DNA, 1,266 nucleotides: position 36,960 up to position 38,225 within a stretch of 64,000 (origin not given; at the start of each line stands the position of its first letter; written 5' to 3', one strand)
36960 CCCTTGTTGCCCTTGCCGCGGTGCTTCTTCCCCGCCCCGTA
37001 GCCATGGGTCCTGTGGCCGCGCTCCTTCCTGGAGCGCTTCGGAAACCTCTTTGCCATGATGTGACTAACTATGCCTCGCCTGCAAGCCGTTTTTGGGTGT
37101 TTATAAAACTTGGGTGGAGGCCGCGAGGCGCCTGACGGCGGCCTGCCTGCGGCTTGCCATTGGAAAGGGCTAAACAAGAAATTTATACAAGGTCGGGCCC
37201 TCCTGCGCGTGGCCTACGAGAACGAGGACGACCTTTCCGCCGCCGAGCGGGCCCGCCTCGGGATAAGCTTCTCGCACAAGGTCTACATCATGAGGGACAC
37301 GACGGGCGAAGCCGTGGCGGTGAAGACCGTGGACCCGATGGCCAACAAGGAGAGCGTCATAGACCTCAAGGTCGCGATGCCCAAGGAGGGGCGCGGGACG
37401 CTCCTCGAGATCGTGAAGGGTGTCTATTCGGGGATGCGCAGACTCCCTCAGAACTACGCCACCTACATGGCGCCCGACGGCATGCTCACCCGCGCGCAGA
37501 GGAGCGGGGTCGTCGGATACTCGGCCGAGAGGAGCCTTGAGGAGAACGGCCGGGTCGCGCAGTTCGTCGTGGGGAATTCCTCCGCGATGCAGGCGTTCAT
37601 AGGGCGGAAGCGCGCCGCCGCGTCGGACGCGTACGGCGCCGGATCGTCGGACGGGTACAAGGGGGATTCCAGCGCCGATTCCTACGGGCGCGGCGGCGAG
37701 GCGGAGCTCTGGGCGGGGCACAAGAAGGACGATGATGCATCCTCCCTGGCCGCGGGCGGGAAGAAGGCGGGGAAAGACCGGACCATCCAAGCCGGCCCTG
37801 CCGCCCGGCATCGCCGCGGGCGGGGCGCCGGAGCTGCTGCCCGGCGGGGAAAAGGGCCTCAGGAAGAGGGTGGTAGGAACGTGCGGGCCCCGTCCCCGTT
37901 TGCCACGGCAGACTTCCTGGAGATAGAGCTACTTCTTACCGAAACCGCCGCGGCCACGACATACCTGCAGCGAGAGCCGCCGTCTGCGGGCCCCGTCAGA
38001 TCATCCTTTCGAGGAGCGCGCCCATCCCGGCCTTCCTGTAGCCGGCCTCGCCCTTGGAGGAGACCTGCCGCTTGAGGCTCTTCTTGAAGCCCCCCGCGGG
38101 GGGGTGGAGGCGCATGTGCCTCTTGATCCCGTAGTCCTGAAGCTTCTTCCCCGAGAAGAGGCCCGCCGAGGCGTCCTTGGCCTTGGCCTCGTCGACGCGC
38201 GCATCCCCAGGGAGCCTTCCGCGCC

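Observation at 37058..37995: About 940-bp insertion with an opposite-strand ORF between rpl30 and rpl15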

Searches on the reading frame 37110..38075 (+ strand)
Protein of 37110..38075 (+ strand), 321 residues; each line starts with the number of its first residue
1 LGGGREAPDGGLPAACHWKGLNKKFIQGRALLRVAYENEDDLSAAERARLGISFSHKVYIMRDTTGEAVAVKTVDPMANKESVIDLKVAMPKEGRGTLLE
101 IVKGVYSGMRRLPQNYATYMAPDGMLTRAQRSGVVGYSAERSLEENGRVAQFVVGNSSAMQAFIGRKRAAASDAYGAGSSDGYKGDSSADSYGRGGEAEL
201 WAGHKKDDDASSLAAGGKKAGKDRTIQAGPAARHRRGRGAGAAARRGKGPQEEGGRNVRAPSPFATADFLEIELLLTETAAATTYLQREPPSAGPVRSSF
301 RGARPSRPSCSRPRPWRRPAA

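Call 4: search_protein_families(library=pfam, proteins=[window:37110-38075:+], max_evalue=1)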
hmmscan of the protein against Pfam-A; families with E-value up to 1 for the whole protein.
window:37110-38075:+ (321 aa): 0 families

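Call 6: find_homologous_proteins(query=window:37110-38075:+, max_evalue=0.01)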
Query window:37110-38075:+ (321 aa): 1 proteins with E <= 0.01 among 8000 candidates.
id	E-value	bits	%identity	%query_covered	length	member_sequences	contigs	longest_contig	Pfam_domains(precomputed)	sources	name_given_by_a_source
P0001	5.1e-181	619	100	90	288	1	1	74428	-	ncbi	-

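Call 8: find_encoding_contigs(protein=P0001, flank=3000, max_places=4)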
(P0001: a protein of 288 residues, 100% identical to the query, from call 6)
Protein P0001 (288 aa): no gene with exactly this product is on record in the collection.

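Call 26: search_solved_structures(query=A3, max_evalue=10)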
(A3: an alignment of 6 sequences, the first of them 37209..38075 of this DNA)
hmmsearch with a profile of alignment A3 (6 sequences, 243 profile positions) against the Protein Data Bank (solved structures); distinct sequences matched with E-value up to 10: 1.
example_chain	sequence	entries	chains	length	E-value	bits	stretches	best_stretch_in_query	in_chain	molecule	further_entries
5wsu_C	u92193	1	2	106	3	10.9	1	139-219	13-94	Unconventional myosin-VIIa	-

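Call 27: search_protein_families(library=pfam, alignment_id=A3, max_evalue=10)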
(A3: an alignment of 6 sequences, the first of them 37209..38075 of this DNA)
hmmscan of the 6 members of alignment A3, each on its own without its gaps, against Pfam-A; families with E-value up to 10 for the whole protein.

A. member 1, window:37209-38075:+ (288 aa): 0 families

B. families by the number of members that match (of 6 scanned): 1 family
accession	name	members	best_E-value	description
PF20721.2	C19orf12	1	0.16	C19orf12-like protein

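Call 33: search_protein_representatives(alignment_id=A3)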
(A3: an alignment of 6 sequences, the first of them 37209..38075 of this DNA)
Query: 6 sequences, 243 profile positions. Proteins with E-value up to 0.001 (for the whole library): 5; up to 1e-10: 4; up to 1e-30: 4. The best 5 are listed.
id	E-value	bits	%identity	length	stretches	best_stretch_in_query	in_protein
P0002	2.3e-117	407.6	-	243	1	1-243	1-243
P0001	2.5e-97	341.9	-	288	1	1-241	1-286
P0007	4.9e-63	229.6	-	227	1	3-174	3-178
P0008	3.7e-48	180.9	-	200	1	2-180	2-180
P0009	3.0e-04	37.2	-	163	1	9-101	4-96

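Call 35: predict_structure(alignment_id=A3)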
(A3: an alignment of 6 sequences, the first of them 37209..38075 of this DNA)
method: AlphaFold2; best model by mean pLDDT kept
length: 288 residues; sequences in the alignment: 6
mean_pLDDT: 49.5   pTM: 0.33
mean pLDDT of the five models: 49.5, 46.5, 41.7, 41.7, 41.2
residues with pLDDT >= 90: 0; 70-90: 64; 50-70: 35; < 50: 189
segments of 3 or more residues with pLDDT < 50: 1-4, 97-256, 259-261, 263-265, 267-271, 276-282
pLDDT, mean of each block of 10 residues (from residue 1): 61 83 85 83 81 74 77 69 56 50 37 38 38 36 32 32 31 34 32 35 34 36 35 39 41 45 47 48 44
secondary structure, 60 per line:
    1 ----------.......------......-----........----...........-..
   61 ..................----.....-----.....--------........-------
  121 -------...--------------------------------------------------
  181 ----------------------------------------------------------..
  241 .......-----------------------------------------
elements in order: H11-17 E24-29 E35-42 E47-57 H59-78 E83-87 E93-97 H106-113 H239-247

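Call 38: fold_search(model_id=the predicted structure, library=pdb)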
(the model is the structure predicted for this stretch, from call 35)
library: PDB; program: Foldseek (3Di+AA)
matches with E <= 10: 973; with E <= 0.001: 0
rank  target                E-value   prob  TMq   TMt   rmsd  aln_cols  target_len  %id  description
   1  7z6a_A                9.7e-03  0.35  0.13  0.12  10.4       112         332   13  CRYSTAL STRUCTURE OF WEISSELLA VIRIDESCENS FEMXVV NON-RIBOSOMAL AMINO ACID TRANSFERASE IN COMPLEX WITH A PEPTIDYL-XNA  (released 2022-10-26)
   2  1qst                  1.2e-02  0.51  0.13  0.19   9.2        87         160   13  CRYSTAL STRUCTURE OF TETRAHYMENA GCN5 (released 1999-09-08)
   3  7z5y_A                1.9e-02  0.35  0.11  0.10   9.4        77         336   12  CRYSTAL STRUCTURE OF WEISSELLA VIRIDESCENS FEMXVV NON-RIBOSOMAL AMINO ACID TRANSFERASE IN COMPLEX WITH A PEPTIDYL-XNA  (released 2022-10-26)
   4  1ygh_A                2.0e-02  0.33  0.12  0.17   9.5        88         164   20  HAT DOMAIN OF GCN5 FROM SACCHAROMYCES CEREVISIAE (released 1999-08-02)
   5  1vhs_B                2.3e-02  0.33  0.12  0.17   9.2        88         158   12  Crystal structure of a putative phosphinothricin N-acetyltransferase (released 2003-12-30)
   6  9obo_A                2.3e-02  0.23  0.10  0.05  12.7        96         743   10  Crystal structure of Mycobacterium tuberculosis isocitrate lyase 2 fixed in the apo form with disulfide bonds (released 2026-03-18)
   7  1ne9                  2.4e-02  0.33  0.12  0.10   9.4        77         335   12  Crystal Structure of Weissella viridescens FemX at 1.7 Ang Resolution (released 2004-02-10)
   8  1xf8                  2.4e-02  0.33  0.11  0.10   9.5        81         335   12  Crystal Structure of Weissella viridescens FemX (Y254F) Mutant (released 2005-05-31)
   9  2eui_E                2.6e-02  0.25  0.13  0.20  11.3       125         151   11  Crystal structure of a probable acetyltransferase (released 2005-12-06)
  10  6edw_A                2.8e-02  0.21  0.10  0.05  12.7        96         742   10  Crystal structure of Mycobacterium tuberculosis ICL2 in the apo form (released 2019-08-14)
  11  7kiu_A                3.0e-02  0.51  0.11  0.12  10.0        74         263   18  Structure of recombinant human DNase1L3 in complex with Mg2+ (released 2021-12-01)
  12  6cw2_D                3.0e-02  0.33  0.12  0.14   9.7        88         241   19  Crystal structure of a yeast SAGA transcriptional coactivator Ada2/Gcn5 HAT subcomplex, crystal form 1 (released 2018-09-19)
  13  5trm_L                3.2e-02  0.33  0.12  0.19   9.4        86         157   16  Crystal structure of human GCN5 histone acetyltransferase domain (released 2017-12-06)
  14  1xe4                  3.4e-02  0.21  0.11  0.10   9.6        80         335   10  Crystal Structure of Weissella viridescens FemX (K36M) Mutant (released 2005-05-31)
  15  2eui_A                3.6e-02  0.13  0.10  0.14  14.3       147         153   13  Crystal structure of a probable acetyltransferase (released 2005-12-06)
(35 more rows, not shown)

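Call 39: find_encoding_contigs(protein=P0007, flank=5000, max_places=3)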
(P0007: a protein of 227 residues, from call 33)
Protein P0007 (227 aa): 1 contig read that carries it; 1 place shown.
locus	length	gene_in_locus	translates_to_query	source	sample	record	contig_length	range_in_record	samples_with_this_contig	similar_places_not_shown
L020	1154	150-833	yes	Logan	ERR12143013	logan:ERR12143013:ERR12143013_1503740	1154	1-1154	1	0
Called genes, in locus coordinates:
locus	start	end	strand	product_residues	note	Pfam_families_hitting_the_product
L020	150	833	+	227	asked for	-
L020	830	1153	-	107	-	?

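Call 40: find_encoding_contigs(protein=P0008, flank=5000, max_places=3)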
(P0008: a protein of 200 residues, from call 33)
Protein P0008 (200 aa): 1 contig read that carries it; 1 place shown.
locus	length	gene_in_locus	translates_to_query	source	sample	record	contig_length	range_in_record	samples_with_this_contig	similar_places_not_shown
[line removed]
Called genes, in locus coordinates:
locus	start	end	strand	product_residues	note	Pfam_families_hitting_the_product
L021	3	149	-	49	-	?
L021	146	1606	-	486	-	PF10559:Plug_translocon, PF00344:SecY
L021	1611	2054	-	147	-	PF00828:Ribosomal_L27A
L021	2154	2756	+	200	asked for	-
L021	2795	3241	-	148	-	PF00327:Ribosomal_L30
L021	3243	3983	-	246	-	PF00333:Ribosomal_S5, PF03719:Ribosomal_S5_C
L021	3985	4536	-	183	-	PF17144:Ribosomal_L5e, PF00861:Ribosomal_L18p (weak), PF17144:Ribosomal_L5e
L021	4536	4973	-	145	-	PF01280:Ribosomal_L19e, PF25476:Ribosomal_L19e_C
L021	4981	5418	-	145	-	PF01655:Ribosomal_L32e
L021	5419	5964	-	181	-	PF00347:Ribosomal_L6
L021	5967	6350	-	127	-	PF00410:Ribosomal_S8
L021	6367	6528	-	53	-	PF00253:Ribosomal_S14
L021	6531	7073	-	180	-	PF00281:Ribosomal_L5, PF00673:Ribosomal_L5_C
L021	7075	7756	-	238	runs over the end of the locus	PF00900:Ribosomal_S4e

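Call 41: find_encoding_contigs(protein=P0009, flank=5000, max_places=3)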
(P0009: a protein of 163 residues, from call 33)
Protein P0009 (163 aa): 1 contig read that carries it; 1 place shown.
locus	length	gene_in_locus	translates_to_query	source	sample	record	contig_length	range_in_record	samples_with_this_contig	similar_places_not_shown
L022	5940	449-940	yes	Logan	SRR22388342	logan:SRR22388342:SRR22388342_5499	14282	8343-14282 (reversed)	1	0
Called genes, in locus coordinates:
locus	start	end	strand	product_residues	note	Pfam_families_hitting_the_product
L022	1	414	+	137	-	?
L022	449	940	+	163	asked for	-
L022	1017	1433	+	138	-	-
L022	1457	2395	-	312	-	PF01699:Na_Ca_ex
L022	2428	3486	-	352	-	PF02005:TRM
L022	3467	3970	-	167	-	PF01467:CTP_transf_like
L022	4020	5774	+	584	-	PF25160:LdpA_Fe-S-bd (faint), PF00037:Fer4, PF12837:Fer4_6 (weak), PF02463:SMC_N, PF13476:AAA_23 (faint), PF00005:ABC_tran, PF00005:ABC_tran, PF02463:SMC_N (weak), +5 more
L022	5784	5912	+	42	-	-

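Call 55: search_protein_families(library=phrogs, alignment_id=A5, max_evalue=1)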
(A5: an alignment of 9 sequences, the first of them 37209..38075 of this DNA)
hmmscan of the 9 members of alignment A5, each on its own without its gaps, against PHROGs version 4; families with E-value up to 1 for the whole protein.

A. member 1, window:37209-38075:+ (288 aa): 0 families

B. families by the number of members that match (of 9 scanned): 2 families
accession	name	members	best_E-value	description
phrog_31886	-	1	0.16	-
phrog_31755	-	1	0.28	-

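Call 56: search_protein_families(library=ncbifam, alignment_id=A5, max_evalue=1)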
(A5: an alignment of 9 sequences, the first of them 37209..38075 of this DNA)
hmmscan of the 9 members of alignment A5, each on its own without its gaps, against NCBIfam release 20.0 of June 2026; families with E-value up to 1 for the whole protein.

A. member 1, window:37209-38075:+ (288 aa): 1 family
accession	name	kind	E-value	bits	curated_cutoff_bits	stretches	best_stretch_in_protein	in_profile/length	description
NF004638.0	PRK05988.1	equivalog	0.13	12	198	1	46-131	9-93/159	formate dehydrogenase subunit gamma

B. families by the number of members that match (of 9 scanned): 3 families
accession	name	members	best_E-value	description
NF009533.0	PRK12897.1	1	0.09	type I methionyl aminopeptidase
NF004638.0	PRK05988.1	1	0.13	formate dehydrogenase subunit gamma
NF011295.0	PRK14708.1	1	0.18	flagellin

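Call 67: find_related_loci(query=A3, collection=metagenome_contigs, flank=6000)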
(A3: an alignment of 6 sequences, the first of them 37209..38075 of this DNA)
Query A3 (288 aa) in metagenome_contigs; peptide patterns used: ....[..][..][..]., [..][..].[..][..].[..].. (x = any residue, [..] = any of these).
600 stretches matched a pattern (row limit reached: there are more); 1 encode a relative of the query (tblastn E <= 1e-3); 1 distinct loci.
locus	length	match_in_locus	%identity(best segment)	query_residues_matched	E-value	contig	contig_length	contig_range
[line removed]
